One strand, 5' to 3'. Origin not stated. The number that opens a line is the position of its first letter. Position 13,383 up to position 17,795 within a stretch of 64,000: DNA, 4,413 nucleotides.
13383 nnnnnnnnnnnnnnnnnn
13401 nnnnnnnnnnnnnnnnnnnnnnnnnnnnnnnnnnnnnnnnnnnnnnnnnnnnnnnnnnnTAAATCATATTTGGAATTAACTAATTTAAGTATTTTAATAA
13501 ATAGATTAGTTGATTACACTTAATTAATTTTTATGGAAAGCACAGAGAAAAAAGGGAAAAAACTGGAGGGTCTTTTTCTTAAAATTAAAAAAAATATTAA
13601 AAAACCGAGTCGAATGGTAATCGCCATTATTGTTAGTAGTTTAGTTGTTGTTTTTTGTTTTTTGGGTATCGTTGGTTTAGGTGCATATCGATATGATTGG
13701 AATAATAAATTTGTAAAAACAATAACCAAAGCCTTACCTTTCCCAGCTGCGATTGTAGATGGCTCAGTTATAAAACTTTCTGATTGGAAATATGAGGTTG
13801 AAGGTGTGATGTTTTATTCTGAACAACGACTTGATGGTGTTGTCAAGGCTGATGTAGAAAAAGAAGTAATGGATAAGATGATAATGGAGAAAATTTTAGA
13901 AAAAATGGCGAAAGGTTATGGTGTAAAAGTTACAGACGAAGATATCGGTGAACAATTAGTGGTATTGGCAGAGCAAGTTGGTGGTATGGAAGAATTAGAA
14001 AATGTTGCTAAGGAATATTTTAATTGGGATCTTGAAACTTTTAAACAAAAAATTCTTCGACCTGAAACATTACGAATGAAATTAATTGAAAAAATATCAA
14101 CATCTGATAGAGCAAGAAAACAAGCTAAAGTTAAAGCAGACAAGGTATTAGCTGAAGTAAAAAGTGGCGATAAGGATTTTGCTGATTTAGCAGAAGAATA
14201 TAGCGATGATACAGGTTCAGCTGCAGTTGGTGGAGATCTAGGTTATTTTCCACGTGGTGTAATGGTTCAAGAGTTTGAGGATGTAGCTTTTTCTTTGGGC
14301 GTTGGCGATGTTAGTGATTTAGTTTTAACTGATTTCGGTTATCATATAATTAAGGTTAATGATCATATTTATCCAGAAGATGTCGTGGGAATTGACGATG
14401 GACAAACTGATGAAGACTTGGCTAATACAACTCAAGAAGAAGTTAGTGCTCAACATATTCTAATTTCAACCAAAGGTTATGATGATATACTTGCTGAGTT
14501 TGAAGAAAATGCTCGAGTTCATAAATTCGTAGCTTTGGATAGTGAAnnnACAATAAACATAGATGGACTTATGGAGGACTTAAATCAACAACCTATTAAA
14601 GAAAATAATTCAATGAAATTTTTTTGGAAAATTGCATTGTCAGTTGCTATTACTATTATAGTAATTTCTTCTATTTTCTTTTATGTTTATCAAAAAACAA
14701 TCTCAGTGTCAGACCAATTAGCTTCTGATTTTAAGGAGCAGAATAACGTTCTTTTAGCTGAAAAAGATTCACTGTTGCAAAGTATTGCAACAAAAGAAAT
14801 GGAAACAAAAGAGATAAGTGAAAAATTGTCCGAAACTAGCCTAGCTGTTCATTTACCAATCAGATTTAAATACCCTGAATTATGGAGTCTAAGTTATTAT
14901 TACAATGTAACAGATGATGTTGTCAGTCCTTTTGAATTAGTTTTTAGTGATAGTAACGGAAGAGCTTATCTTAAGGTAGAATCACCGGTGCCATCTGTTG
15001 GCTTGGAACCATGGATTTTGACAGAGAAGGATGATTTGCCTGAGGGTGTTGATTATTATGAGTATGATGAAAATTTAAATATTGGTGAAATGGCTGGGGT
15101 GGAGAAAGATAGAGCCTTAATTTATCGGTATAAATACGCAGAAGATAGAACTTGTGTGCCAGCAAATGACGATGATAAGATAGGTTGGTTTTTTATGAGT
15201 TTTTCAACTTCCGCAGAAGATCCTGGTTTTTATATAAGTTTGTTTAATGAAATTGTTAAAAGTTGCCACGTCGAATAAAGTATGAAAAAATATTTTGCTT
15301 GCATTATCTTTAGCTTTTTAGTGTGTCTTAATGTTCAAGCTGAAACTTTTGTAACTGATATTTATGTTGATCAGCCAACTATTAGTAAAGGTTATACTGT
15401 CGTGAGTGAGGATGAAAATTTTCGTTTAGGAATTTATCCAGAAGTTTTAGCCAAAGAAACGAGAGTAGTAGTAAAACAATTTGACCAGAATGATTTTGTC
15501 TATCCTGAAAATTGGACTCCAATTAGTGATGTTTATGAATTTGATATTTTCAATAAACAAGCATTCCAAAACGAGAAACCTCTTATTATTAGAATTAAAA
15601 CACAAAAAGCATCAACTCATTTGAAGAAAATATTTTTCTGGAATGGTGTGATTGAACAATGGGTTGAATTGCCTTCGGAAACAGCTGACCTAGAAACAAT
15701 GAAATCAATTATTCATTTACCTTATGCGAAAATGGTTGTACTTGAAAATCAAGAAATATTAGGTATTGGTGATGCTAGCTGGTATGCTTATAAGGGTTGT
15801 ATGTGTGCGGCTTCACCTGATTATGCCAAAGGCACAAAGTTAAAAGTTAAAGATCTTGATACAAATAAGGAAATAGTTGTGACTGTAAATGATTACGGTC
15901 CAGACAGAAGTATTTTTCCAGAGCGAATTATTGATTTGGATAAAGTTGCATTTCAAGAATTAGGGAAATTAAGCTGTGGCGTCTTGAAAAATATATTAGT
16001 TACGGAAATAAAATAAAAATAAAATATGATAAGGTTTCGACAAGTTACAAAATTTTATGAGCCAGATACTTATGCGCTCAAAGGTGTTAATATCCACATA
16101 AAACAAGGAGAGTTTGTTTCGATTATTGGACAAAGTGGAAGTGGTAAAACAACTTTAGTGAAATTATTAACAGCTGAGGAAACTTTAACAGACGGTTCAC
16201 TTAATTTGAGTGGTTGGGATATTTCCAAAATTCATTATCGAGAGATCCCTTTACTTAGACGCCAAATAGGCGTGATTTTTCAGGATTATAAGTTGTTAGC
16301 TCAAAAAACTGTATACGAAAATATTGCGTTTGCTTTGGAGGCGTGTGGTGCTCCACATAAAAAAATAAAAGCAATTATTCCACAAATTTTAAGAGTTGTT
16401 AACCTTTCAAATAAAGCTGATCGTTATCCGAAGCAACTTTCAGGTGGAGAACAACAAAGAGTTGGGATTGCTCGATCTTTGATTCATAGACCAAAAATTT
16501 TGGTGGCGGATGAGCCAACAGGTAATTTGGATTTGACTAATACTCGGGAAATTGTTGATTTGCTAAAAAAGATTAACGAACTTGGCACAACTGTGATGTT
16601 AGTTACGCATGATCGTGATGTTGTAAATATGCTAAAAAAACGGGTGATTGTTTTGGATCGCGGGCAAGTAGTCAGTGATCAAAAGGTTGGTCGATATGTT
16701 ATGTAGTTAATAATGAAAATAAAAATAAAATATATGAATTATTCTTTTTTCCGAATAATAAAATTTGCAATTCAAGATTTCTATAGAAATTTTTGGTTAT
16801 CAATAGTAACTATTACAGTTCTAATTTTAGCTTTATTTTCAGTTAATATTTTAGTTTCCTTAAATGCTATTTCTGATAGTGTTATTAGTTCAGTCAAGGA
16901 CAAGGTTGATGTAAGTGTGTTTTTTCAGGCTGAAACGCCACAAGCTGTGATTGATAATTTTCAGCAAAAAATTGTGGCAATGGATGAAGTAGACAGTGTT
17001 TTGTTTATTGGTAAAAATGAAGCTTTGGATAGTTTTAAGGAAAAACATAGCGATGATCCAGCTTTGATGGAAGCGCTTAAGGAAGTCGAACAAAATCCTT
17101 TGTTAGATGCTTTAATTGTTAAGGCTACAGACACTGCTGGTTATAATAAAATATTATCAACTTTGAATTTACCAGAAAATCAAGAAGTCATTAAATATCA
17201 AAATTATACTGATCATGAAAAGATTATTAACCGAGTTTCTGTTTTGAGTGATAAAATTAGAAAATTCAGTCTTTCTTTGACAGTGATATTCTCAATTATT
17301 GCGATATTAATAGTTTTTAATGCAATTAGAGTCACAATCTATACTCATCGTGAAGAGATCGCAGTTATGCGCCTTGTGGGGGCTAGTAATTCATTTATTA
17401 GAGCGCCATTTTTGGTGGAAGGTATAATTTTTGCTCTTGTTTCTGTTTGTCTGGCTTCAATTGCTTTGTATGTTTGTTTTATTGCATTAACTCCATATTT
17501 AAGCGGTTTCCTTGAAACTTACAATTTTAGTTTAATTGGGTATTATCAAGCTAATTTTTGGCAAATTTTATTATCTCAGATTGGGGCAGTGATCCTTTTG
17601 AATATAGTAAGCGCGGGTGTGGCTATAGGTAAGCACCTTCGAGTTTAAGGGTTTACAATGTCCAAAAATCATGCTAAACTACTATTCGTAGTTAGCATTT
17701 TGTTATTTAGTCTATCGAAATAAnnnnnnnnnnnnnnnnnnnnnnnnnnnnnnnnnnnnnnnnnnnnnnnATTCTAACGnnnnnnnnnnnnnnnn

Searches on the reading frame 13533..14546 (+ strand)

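Call 73: search_protein_families(library=pfam, proteins=[window:13533-14546:+], max_evalue=0.00001)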
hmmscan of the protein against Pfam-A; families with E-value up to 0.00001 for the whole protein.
window:13533-14546:+ (338 aa): 5 families
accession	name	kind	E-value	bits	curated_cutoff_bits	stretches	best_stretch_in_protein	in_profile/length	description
PF13616.12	Rotamase_3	-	1.4e-30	106.7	22.5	1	186-277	24-114/116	PPIC-type PPIASE domain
PF00639.27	Rotamase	-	6.8e-27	94.7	21.7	1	190-277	10-97/97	PPIC-type PPIASE domain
PF13145.12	Rotamase_2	-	2.2e-10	41.8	27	1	191-280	25-110/121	PPIC-type PPIASE domain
PF13624.11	SurA_N_3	-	3.3e-09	37.2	27.2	1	22-142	5-117/162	SurA-like N-terminal domain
PF09312.16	SurA_N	-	8.1e-08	32.9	30.8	1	72-160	5-96/118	SurA N-terminal domain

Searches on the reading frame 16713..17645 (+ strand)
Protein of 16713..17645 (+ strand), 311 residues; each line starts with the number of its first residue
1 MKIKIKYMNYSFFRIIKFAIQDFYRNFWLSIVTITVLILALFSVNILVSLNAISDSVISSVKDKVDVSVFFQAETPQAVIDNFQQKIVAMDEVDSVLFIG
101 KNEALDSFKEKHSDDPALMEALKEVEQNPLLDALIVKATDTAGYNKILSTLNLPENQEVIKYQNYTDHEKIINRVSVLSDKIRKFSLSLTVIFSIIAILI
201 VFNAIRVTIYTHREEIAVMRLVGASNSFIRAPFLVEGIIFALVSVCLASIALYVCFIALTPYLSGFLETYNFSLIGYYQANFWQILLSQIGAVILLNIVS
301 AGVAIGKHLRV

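Call 73: search_protein_families(library=pfam, proteins=[window:16713-17645:+], max_evalue=0.00001)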
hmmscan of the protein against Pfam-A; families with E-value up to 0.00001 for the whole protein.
window:16713-17645:+ (311 aa): 2 families
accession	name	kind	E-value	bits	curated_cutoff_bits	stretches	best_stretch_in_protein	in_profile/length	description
PF18075.7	FtsX_ECD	-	5e-14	53.1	23.5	1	65-151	1-87/96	FtsX extracellular domain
PF02687.27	FtsX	-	4.1e-11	43.4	25.5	1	189-296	3-112/120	FtsX-like permease C-terminal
